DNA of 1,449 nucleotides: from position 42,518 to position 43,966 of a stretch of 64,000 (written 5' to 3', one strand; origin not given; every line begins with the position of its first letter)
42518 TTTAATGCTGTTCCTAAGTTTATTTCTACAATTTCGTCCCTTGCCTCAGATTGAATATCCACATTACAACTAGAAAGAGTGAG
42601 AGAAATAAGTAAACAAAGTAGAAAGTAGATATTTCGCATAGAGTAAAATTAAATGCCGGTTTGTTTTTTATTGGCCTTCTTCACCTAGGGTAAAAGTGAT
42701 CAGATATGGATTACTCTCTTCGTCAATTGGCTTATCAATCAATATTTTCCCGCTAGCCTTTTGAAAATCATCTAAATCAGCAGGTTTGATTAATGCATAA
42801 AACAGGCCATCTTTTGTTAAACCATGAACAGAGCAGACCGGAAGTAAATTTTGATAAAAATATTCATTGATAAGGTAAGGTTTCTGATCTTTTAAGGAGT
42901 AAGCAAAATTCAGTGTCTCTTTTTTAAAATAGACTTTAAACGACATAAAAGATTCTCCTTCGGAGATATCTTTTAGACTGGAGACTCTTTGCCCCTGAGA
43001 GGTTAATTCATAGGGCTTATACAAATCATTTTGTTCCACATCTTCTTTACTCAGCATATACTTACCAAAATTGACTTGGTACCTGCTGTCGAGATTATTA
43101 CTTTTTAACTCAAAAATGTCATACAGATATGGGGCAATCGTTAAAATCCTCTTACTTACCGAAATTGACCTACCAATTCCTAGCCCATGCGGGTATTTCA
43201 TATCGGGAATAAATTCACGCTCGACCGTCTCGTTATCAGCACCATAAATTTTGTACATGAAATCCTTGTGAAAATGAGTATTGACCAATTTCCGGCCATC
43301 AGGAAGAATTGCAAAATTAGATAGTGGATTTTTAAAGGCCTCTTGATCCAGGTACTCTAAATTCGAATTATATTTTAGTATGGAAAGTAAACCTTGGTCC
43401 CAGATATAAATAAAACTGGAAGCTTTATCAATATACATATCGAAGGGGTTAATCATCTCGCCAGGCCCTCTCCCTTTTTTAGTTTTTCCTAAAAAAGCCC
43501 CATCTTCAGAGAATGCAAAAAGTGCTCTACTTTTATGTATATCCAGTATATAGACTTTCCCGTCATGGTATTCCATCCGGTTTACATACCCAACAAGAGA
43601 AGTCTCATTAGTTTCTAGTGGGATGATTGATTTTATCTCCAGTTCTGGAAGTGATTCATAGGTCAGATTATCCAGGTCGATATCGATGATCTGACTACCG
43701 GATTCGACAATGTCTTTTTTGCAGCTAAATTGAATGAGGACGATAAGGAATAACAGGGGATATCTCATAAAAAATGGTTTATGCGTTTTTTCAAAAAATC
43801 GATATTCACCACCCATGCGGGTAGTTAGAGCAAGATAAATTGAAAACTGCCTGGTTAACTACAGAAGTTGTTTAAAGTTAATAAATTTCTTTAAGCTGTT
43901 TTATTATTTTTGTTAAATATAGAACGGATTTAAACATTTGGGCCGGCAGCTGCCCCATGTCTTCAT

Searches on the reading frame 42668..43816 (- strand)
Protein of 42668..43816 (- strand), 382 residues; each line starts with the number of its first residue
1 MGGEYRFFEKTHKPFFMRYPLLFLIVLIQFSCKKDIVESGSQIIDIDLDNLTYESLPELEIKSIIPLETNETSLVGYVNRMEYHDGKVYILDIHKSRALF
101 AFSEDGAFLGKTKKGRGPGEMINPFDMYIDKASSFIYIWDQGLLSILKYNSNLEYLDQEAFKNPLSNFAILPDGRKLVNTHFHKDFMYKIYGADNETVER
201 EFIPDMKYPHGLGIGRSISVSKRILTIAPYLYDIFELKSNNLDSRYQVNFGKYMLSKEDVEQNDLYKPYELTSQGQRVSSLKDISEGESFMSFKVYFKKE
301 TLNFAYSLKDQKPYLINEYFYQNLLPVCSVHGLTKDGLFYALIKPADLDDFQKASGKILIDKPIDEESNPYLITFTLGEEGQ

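Call 85: search_protein_families(library=pfam, proteins=[window:42668-43816:-], max_evalue=0.0001)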
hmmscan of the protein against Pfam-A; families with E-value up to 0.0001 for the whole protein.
window:42668-43816:- (382 aa): 1 family
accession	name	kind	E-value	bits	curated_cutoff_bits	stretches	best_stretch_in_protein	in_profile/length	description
PF17170.10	DUF5128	-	4.3e-26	92.3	22.9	1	42-314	11-292/321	6-bladed beta-propeller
